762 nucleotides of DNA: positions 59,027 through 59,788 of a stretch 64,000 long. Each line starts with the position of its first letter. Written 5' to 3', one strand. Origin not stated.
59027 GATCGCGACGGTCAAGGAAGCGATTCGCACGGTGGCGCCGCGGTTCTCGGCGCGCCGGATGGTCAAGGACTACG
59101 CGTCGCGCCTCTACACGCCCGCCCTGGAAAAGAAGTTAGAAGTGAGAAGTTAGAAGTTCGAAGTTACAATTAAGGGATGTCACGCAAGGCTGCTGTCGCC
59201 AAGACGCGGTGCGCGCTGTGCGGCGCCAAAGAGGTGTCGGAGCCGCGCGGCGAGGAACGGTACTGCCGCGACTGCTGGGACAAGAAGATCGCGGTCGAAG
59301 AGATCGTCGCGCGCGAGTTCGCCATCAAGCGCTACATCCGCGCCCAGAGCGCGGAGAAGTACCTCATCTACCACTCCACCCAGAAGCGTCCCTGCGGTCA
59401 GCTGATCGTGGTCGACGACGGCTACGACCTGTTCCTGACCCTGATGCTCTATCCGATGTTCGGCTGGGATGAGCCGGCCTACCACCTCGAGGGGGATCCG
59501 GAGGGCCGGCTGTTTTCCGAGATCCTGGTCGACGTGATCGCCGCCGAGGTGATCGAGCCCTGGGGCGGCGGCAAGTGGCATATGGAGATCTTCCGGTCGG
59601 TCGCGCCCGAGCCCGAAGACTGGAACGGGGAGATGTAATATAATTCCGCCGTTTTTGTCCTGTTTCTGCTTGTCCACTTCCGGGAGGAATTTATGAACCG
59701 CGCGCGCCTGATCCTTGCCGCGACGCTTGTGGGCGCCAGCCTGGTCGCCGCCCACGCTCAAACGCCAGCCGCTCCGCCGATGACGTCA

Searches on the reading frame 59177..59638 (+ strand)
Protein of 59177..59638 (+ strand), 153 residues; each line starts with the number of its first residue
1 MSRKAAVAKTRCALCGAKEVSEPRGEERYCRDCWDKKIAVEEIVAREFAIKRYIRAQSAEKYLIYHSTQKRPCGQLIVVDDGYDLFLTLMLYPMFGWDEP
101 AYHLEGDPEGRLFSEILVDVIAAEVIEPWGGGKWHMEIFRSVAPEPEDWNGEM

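Call 26: search_protein_families(library=pfam, proteins=[window:59177-59638:+], max_evalue=0.01)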
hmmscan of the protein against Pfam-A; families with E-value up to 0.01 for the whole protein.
window:59177-59638:+ (153 aa): 1 family
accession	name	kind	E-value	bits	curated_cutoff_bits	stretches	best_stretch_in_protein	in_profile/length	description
PF18912.6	DZR_2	-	0.0064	16.7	27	0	11-37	9-31/56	Double zinc ribbon domain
